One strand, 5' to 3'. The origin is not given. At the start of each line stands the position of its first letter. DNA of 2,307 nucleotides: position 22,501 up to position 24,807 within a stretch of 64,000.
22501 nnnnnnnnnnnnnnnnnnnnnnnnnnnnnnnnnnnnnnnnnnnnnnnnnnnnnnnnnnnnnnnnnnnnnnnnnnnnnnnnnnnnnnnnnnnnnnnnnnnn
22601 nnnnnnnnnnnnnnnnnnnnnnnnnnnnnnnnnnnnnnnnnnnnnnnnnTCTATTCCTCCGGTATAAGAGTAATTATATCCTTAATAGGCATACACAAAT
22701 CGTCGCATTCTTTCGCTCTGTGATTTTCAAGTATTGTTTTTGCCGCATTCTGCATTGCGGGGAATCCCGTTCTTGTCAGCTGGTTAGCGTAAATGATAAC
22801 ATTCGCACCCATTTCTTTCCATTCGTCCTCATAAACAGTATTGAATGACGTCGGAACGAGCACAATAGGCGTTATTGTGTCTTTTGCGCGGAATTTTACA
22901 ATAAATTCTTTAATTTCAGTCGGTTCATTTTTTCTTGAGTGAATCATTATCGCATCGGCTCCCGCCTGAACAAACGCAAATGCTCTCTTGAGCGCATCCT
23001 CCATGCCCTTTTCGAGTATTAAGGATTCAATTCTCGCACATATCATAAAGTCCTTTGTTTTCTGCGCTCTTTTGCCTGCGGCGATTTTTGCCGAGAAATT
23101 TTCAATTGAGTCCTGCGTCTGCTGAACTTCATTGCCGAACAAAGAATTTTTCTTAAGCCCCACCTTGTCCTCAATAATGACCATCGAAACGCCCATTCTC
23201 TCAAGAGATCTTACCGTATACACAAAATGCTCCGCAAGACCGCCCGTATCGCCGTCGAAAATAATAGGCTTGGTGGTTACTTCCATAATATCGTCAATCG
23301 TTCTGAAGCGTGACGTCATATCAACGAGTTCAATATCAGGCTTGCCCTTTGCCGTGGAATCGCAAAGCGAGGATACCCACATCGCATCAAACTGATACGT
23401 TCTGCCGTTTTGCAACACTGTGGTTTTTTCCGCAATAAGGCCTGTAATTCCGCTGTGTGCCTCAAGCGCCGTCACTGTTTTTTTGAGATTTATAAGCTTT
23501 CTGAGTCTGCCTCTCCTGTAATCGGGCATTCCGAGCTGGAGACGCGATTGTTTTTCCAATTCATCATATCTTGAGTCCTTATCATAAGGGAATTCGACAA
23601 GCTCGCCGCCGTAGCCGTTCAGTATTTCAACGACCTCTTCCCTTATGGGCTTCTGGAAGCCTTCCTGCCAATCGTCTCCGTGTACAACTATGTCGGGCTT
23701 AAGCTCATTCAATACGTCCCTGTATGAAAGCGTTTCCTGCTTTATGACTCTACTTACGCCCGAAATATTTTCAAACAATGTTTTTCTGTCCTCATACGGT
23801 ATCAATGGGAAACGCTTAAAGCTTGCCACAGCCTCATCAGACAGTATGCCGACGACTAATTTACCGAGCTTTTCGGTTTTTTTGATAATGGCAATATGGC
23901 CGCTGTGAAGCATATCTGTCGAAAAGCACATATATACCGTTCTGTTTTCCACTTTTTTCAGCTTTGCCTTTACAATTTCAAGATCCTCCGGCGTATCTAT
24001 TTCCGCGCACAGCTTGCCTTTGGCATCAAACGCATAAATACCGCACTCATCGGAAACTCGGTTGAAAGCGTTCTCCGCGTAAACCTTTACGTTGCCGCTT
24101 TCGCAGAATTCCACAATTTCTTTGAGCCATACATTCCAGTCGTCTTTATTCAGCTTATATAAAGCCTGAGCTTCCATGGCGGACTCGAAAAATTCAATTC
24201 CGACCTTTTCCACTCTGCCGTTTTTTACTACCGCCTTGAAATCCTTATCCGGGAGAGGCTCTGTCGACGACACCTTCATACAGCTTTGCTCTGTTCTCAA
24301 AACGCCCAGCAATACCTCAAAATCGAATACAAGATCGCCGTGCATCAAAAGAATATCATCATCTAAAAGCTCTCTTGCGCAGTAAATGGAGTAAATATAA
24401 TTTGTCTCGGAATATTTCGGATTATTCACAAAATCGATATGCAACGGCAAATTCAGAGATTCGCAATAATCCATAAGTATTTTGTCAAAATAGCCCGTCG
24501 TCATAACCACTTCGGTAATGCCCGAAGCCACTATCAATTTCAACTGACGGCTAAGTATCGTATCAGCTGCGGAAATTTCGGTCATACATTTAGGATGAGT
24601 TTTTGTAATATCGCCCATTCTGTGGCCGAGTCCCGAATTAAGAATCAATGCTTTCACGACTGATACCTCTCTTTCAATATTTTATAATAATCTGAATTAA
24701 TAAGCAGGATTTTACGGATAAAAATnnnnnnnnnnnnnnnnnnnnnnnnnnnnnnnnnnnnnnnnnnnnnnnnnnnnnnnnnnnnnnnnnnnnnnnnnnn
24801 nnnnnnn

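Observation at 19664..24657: Phosphonate cytidylylation-and-transfer operon with a three-domain NTase-CyTase-PepM fusion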

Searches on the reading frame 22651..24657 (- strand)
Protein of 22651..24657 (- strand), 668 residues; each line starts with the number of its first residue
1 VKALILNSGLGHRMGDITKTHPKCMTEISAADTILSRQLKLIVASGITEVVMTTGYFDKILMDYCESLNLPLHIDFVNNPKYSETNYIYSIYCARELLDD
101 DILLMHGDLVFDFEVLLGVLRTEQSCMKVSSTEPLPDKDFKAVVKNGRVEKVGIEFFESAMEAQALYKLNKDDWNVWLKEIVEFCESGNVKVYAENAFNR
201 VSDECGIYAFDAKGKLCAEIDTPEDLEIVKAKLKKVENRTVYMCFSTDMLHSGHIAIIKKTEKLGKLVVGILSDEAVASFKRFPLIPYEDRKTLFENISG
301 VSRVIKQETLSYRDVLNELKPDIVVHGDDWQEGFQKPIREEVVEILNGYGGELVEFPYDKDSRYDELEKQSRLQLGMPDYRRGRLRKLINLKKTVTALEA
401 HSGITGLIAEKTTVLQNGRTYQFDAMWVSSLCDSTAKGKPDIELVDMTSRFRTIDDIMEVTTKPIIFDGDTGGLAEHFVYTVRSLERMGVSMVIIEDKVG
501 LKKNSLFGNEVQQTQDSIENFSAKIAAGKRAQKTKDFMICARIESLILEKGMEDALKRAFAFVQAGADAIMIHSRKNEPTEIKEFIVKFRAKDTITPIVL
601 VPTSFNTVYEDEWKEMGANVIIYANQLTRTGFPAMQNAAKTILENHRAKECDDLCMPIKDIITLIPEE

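Call 3: search_protein_families(library=pfam, proteins=[window:22651-24657:-], max_evalue=0.01)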
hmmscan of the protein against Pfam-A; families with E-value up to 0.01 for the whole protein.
window:22651-24657:- (668 aa): 5 families
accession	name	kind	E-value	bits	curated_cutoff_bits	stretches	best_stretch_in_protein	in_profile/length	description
PF13714.12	PEP_mutase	-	9.3e-53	179.7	31.5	1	385-643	1-240/240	Phosphoenolpyruvate phosphomutase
PF01467.32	CTP_transf_like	-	2.7e-13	50.7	21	1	248-342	7-102/133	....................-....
PF12804.13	NTP_transf_3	-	9.3e-06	26.3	27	1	3-112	1-100/160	MobA-like NTP transferase domain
PF00483.29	NTP_transferase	-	2.6e-05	24.4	21.2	1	2-113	1-115/245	Nucleotidyl transferase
PF20202.4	DUF6564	-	0.00015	21.9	25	1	26-138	9-126/230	Domain of unknown function (DUF6564)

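Call 4: search_protein_families(library=ncbifam, proteins=[window:22651-24657:-], max_evalue=0.01)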
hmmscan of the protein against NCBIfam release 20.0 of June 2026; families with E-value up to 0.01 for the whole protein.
window:22651-24657:- (668 aa): 24 families
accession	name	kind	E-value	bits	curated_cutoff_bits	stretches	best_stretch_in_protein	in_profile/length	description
TIGR02320.1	PEP_mutase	equivalog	4e-117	390.3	319.55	1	385-667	1-282/284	phosphoenolpyruvate mutase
TIGR02321.1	Pphn_pyruv_hyd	equivalog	2.4e-38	131.9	374.4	1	396-665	9-276/290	phosphonopyruvate hydrolase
TIGR02317.1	prpB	equivalog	2.6e-26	92.5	354.4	1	383-647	3-252/285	methylisocitrate lyase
NF008455.0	PRK11320.1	equivalog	2.2e-21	76.4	353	1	404-647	23-255/295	methylisocitrate lyase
TIGR03992.1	Arch_glmU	subfamily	6.5e-16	58.2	292.1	1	1-152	1-149/393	bifunctional sugar-1-phosphate nucleotidylyltransferase/acetyltransferase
TIGR02199.1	rfaE_dom_II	equivalog_domain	2.1e-14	53.6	181.5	1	232-361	5-132/144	D-glycero-beta-D-manno-heptose 1-phosphate adenylyltransferase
NF041135.1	IPPtranDIPPsyn_Thcocales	equivalog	4.8e-14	52.2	580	1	1-233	1-217/419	bifunctional L-myo-inositol-1-phosphate cytidylyltransferase/CDP-L-myo-inositol myo-inositolphosphotransferase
TIGR01518.1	g3p_cytidyltrns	equivalog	8.4e-12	45.3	165.4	1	247-336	7-98/125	glycerol-3-phosphate cytidylyltransferase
TIGR02319.1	CPEP_Pphonmut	equivalog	5e-11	42.4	420.05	1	432-575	47-187/294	carboxyvinyl-carboxyphosphonate phosphorylmutase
NF045761.1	NAMPUrTaseMurU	equivalog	1.5e-10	41.3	250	1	1-116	1-115/226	N-acetylmuramate alpha-1-phosphate uridylyltransferase MurU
NF041313.1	UDPGP_AglF_Halo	equivalog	7.4e-10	38.7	400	1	1-117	1-114/234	UTP--glucose-1-phosphate uridylyltransferase AglF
NF049965.1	GlMnHpPGnyltfHddC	equivalog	2.3e-09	37.2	300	1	1-173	1-171/221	D-glycero-D-manno-heptose 1-phosphate guanosyltransferase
TIGR02623.1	G1P_cyt_trans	equivalog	3e-09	36.7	300.25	1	1-70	1-69/255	glucose-1-phosphate cytidylyltransferase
TIGR00125.1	cyt_tran_rel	domain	5.2e-09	36.2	27.7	1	248-298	9-59/65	adenylyltransferase/cytidyltransferase family protein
NF008454.0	PRK11316.1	equivalog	6.1e-09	35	521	1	226-331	328-436/475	bifunctional D-glycero-beta-D-manno-heptose-7-phosphate kinase/D-glycero-beta-D-manno-heptose 1-phosphate adenylyltransferase HldE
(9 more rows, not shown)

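Call 5: find_homologous_proteins(query=window:22651-24657:-, max_evalue=1e-10)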
Query window:22651-24657:- (668 aa): 8000 proteins with E <= 1e-10 among 8000 candidates; the best 120 are listed.
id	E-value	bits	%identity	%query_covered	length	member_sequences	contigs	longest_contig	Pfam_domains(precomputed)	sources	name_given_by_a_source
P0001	0.0e+0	1506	100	100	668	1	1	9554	PF00483.30,PF13714.13,PF01467.33,PF12804.14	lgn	-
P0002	0.0e+0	1496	99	100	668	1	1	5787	PF00483.30,PF13714.13,PF01467.33,PF12804.14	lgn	-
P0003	0.0e+0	1496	99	100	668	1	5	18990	PF00483.30,PF13714.13,PF01467.33,PF12804.14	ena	-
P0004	0.0e+0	1495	99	100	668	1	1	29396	PF00483.30,PF13714.13,PF01467.33,PF12804.14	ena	-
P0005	0.0e+0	1495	99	100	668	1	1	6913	PF13714.13,PF01467.33,PF12804.14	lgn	-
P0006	0.0e+0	1494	99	100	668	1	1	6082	PF00483.30,PF13714.13,PF01467.33,PF12804.14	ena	-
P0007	0.0e+0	1494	99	100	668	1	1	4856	PF00483.30,PF13714.13,PF01467.33,PF12804.14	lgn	-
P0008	0.0e+0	1494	99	100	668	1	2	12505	PF00483.30,PF13714.13,PF01467.33,PF12804.14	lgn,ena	-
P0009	0.0e+0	1493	99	100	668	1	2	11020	PF00483.30,PF13714.13,PF01467.33,PF12804.14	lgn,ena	-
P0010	0.0e+0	1492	99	100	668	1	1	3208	PF00483.30,PF13714.13,PF01467.33,PF12804.14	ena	-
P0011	0.0e+0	1491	99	100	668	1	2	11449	PF00483.30,PF13714.13,PF01467.33,PF12804.14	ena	-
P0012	0.0e+0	1490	99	100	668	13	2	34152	PF00483.30,PF13714.13,PF01467.33,PF12804.14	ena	-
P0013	0.0e+0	1487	99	100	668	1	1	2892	PF00483.30,PF13714.13,PF01467.33,PF12804.14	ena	-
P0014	0.0e+0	1487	99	100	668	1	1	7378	PF00483.30,PF13714.13,PF01467.33,PF12804.14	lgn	-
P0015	0.0e+0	1487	99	100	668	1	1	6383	PF00483.30,PF13714.13,PF01467.33,PF12804.14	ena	-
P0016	0.0e+0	1460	97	100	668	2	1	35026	PF00483.30,PF13714.13,PF01467.33,PF12804.14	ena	-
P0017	0.0e+0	1456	96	100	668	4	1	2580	PF13714.13,PF01467.33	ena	-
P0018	0.0e+0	1399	99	94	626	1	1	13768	PF13714.13,PF01467.33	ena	-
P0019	0.0e+0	1292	83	100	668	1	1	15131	PF00483.30,PF13714.13,PF01467.33,PF12804.14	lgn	-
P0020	0.0e+0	1208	77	100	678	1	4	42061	PF00483.30,PF13714.13,PF01467.33,PF20202.5,PF12804.14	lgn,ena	-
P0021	0.0e+0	1207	77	100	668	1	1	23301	PF00483.30,PF13714.13,PF01467.33,PF20202.5,PF12804.14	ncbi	-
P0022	0.0e+0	1207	78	100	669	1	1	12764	PF13714.13,PF01467.33,PF12804.14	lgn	-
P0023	0.0e+0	1206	77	100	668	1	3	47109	PF00483.30,PF13714.13,PF01467.33,PF20202.5,PF12804.14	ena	-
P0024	0.0e+0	1206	77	100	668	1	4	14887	PF00483.30,PF13714.13,PF01467.33,PF20202.5,PF12804.14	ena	-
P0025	0.0e+0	1205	77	100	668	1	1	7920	PF00483.30,PF13714.13,PF01467.33,PF20202.5,PF12804.14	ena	-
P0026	0.0e+0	1205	79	100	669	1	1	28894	PF00483.30,PF13714.13,PF01467.33,PF20202.5,PF12804.14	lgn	-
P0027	0.0e+0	1205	78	100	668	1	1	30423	PF00483.30,PF13714.13,PF01467.33,PF12804.14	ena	-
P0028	0.0e+0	1204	77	100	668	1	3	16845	PF00483.30,PF13714.13,PF01467.33,PF20202.5,PF12804.14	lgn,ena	-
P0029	0.0e+0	1203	78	100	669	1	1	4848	PF00483.30,PF13714.13,PF01467.33,PF12804.14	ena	-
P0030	0.0e+0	1203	78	100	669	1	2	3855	PF00483.30,PF13714.13,PF01467.33,PF12804.14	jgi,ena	-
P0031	0.0e+0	1202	78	100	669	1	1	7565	PF00483.30,PF13714.13,PF01467.33,PF12804.14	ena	-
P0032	0.0e+0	1201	79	100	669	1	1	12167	PF00483.30,PF13714.13,PF01467.33,PF12804.14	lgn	-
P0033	0.0e+0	1201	78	100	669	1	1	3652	PF00483.30,PF13714.13,PF01467.33,PF12804.14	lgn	-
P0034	0.0e+0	1201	78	100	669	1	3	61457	PF00483.30,PF13714.13,PF01467.33,PF12804.14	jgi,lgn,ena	jgi:phosphoenolpyruvate phosphomutase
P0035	0.0e+0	1201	78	100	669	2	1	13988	PF13714.13,PF01467.33,PF12804.14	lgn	-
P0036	0.0e+0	1200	78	100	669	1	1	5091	PF00483.30,PF13714.13,PF01467.33,PF12804.14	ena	-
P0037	0.0e+0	1200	77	100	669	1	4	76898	PF00483.30,PF13714.13,PF01467.33,PF12804.14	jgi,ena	-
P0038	0.0e+0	1200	77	100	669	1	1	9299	PF00483.30,PF13714.13,PF01467.33,PF12804.14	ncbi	-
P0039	0.0e+0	1199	78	100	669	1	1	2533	PF00483.30,PF13714.13,PF01467.33,PF12804.14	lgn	-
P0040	0.0e+0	1199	77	100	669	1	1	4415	PF00483.30,PF13714.13,PF01467.33,PF12804.14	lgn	-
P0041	0.0e+0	1198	78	100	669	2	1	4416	PF00483.30,PF13714.13,PF01467.33,PF12804.14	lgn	-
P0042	0.0e+0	1198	77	100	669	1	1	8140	PF00483.30,PF13714.13,PF01467.33,PF20202.5,PF12804.14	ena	-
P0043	0.0e+0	1198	77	100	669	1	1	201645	PF00483.30,PF13714.13,PF01467.33,PF12804.14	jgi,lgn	jgi:phosphoenolpyruvate mutase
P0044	0.0e+0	1197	76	100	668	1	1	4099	PF00483.30,PF13714.13,PF01467.33,PF12804.14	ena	-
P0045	0.0e+0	1196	76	100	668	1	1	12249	PF00483.30,PF13714.13,PF01467.33,PF12804.14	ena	-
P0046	0.0e+0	1195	77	100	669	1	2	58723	PF00483.30,PF13714.13,PF01467.33,PF20202.5,PF12804.14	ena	-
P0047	0.0e+0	1195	77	100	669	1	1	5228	PF00483.30,PF13714.13,PF01467.33,PF12804.14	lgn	-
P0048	0.0e+0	1195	78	100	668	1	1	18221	PF13714.13,PF01467.33,PF12804.14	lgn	-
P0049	0.0e+0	1194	77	100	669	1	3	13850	PF00483.30,PF13714.13,PF01467.33,PF12804.14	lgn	-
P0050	0.0e+0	1194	77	100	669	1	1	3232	PF13714.13,PF01467.33,PF12804.14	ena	-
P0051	0.0e+0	1194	77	100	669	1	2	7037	PF00483.30,PF13714.13,PF01467.33,PF20202.5,PF12804.14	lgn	-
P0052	0.0e+0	1192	77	100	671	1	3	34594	PF00483.30,PF13714.13,PF01467.33,PF12804.14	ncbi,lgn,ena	-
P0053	0.0e+0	1192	77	100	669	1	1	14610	PF00483.30,PF13714.13,PF01467.33,PF20202.5,PF12804.14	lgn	-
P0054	0.0e+0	1192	77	100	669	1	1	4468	PF00483.30,PF13714.13,PF01467.33,PF12804.14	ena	-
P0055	0.0e+0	1192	78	100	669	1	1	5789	PF13714.13,PF01467.33,PF12804.14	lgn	-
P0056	0.0e+0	1192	78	100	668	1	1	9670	PF13714.13,PF01467.33,PF12804.14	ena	-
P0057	0.0e+0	1190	77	100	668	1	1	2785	PF13714.13,PF01467.33,PF20202.5,PF12804.14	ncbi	-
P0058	0.0e+0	1190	77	100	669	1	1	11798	PF00483.30,PF13714.13,PF01467.33,PF12804.14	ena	-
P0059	0.0e+0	1189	78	100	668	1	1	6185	PF13714.13,PF01467.33,PF12804.14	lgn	-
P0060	0.0e+0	1189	77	100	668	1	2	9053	PF13714.13,PF01467.33,PF20202.5,PF12804.14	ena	-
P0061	0.0e+0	1189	77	100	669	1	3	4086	PF13714.13,PF01467.33,PF12804.14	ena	-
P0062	0.0e+0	1189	78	100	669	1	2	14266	PF00483.30,PF13714.13,PF01467.33,PF12804.14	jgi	-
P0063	0.0e+0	1188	77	100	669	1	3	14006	PF13714.13,PF01467.33,PF20202.5,PF12804.14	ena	-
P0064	0.0e+0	1188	77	100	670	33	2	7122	PF00483.30,PF13714.13,PF01467.33,PF12804.14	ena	-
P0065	0.0e+0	1187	77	100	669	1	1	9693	PF00483.30,PF13714.13,PF01467.33,PF12804.14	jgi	-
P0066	0.0e+0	1187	78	100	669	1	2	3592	PF00483.30,PF13714.13,PF01467.33,PF12804.14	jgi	-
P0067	0.0e+0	1186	77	100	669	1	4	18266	PF13714.13,PF01467.33,PF20202.5,PF12804.14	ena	-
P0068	0.0e+0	1186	78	100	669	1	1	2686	PF13714.13,PF01467.33,PF12804.14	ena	-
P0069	0.0e+0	1186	77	100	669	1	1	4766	PF13714.13,PF01467.33,PF20202.5,PF12804.14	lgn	-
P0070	0.0e+0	1186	77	100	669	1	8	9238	PF13714.13,PF01467.33,PF20202.5,PF12804.14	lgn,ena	-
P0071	0.0e+0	1186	77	100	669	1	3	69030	PF13714.13,PF01467.33,PF20202.5,PF12804.14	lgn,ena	-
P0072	0.0e+0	1185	77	100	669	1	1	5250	PF00483.30,PF13714.13,PF01467.33,PF12804.14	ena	-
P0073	0.0e+0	1184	77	100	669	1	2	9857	PF13714.13,PF01467.33,PF20202.5,PF12804.14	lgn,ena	-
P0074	0.0e+0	1184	77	100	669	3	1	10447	PF00483.30,PF13714.13,PF01467.33,PF20202.5,PF12804.14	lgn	-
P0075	0.0e+0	1184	77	100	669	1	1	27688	PF00483.30,PF13714.13,PF01467.33,PF20202.5,PF12804.14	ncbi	-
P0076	0.0e+0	1183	77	100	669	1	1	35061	PF13714.13,PF01467.33,PF20202.5,PF12804.14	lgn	-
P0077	0.0e+0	1182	77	100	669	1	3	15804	PF00483.30,PF13714.13,PF01467.33,PF20202.5,PF12804.14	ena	-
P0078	0.0e+0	1181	77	100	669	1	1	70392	PF00483.30,PF13714.13,PF01467.33,PF12804.14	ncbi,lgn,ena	-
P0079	0.0e+0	1180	77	100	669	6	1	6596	PF00483.30,PF13714.13,PF01467.33,PF20202.5,PF12804.14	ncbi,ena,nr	ncbi:MAG: phosphoenolpyruvate mutase [Oscillospiraceae bacterium]|nr:phosphoenolpyruvate mutase [Osc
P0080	0.0e+0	1178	76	100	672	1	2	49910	PF00483.30,PF13714.13,PF01467.33,PF12804.14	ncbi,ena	-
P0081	0.0e+0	1178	77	100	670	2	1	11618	PF00483.30,PF13714.13,PF01467.33,PF12804.14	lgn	-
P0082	0.0e+0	1178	77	100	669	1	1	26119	PF00483.30,PF13714.13,PF01467.33,PF20202.5,PF12804.14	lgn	-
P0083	0.0e+0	1176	75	100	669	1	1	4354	PF13714.13,PF01467.33,PF20202.5,PF12804.14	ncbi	-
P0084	0.0e+0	1176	77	100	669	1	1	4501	PF00483.30,PF13714.13,PF01467.33,PF12804.14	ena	-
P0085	0.0e+0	1176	75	100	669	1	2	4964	PF00483.30,PF13714.13,PF01467.33,PF12804.14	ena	-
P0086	0.0e+0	1176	76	100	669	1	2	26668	PF00483.30,PF13714.13,PF01467.33,PF12804.14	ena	-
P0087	0.0e+0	1176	77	100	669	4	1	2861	PF00483.30,PF13714.13,PF01467.33,PF12804.14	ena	-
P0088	0.0e+0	1175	75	100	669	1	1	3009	PF00483.30,PF13714.13,PF01467.33,PF12804.14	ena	-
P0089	0.0e+0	1174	76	100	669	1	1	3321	PF00483.30,PF13714.13,PF01467.33,PF12804.14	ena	-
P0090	0.0e+0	1174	76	100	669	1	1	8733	PF13714.13,PF01467.33,PF12804.14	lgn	-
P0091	0.0e+0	1174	76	100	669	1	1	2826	PF00483.30,PF13714.13,PF01467.33,PF12804.14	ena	-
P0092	0.0e+0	1174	76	100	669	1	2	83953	PF00483.30,PF13714.13,PF01467.33,PF20202.5,PF12804.14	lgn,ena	-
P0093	0.0e+0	1174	75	100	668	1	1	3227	PF00483.30,PF13714.13,PF01467.33,PF20202.5,PF12804.14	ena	-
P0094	0.0e+0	1173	76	100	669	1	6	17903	PF00483.30,PF13714.13,PF01467.33,PF12804.14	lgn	-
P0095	0.0e+0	1173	76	100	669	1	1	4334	PF00483.30,PF13714.13,PF01467.33,PF12804.14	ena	-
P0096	0.0e+0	1173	77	100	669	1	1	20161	PF00483.30,PF13714.13,PF01467.33,PF20202.5,PF12804.14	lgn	-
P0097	0.0e+0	1173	76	100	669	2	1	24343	PF00483.30,PF13714.13,PF01467.33,PF12804.14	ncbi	-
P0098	0.0e+0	1172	76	100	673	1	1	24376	PF00483.30,PF13714.13,PF01467.33,PF20202.5,PF12804.14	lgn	-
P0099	0.0e+0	1172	76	100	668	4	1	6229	PF13714.13,PF01467.33,PF12804.14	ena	-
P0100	0.0e+0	1172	76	100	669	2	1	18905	PF00483.30,PF13714.13,PF01467.33,PF12804.14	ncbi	-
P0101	0.0e+0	1172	76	100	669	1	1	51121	PF00483.30,PF13714.13,PF01467.33,PF20202.5,PF12804.14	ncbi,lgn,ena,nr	ncbi:MAG: phosphoenolpyruvate mutase [Clostridia bacterium]|nr:phosphoenolpyruvate mutase [Clostridi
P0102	0.0e+0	1171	76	100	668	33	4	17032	PF13714.13,PF01467.33,PF12804.14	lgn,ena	-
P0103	0.0e+0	1171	76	100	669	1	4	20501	PF00483.30,PF13714.13,PF01467.33,PF12804.14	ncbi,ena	-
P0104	0.0e+0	1171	76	100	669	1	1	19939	PF00483.30,PF13714.13,PF01467.33,PF20202.5,PF12804.14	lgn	-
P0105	0.0e+0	1171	77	100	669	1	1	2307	PF13714.13,PF01467.33,PF12804.14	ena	-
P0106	0.0e+0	1171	75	100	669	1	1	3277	PF00483.30,PF13714.13,PF01467.33,PF20202.5,PF12804.14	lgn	-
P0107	0.0e+0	1171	76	100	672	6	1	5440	PF00483.30,PF13714.13,PF01467.33,PF12804.14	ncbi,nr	ncbi:MAG: phosphoenolpyruvate mutase [Eubacterium sp.]|nr:phosphoenolpyruvate mutase [Eubacterium sp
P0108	0.0e+0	1171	76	100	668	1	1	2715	PF00483.30,PF13714.13,PF01467.33,PF20202.5,PF12804.14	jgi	-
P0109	0.0e+0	1170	76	100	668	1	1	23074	PF00483.30,PF13714.13,PF01467.33,PF12804.14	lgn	-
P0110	0.0e+0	1169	77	100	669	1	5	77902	PF13714.13,PF01467.33,PF12804.14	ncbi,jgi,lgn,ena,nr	ncbi:MAG TPA: phosphoenolpyruvate mutase [Oscillospiraceae bacterium]|nr:phosphoenolpyruvate mutase 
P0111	0.0e+0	1169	75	100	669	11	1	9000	PF13714.13,PF01467.33,PF12804.14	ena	-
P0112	0.0e+0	1169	76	100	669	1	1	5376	PF00483.30,PF13714.13,PF01467.33,PF12804.14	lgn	-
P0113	0.0e+0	1169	75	100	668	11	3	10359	PF00483.30,PF13714.13,PF01467.33,PF20202.5,PF12804.14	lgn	-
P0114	0.0e+0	1168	76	100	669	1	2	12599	PF00483.30,PF13714.13,PF01467.33,PF20202.5,PF12804.14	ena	-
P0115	0.0e+0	1167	76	100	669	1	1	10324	PF00483.30,PF13714.13,PF01467.33,PF12804.14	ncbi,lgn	ncbi:MAG: phosphoenolpyruvate mutase [Christensenellaceae bacterium]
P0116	0.0e+0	1167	75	100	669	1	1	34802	PF00483.30,PF13714.13,PF01467.33,PF12804.14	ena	-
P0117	0.0e+0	1167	75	100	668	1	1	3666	PF13714.13,PF01467.33,PF12804.14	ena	-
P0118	0.0e+0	1167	75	100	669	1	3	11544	PF00483.30,PF13714.13,PF01467.33,PF12804.14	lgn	-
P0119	0.0e+0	1167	76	100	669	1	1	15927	PF00483.30,PF13714.13,PF01467.33,PF20202.5,PF12804.14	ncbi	-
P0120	0.0e+0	1167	76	100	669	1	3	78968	PF00483.30,PF13714.13,PF01467.33,PF12804.14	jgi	-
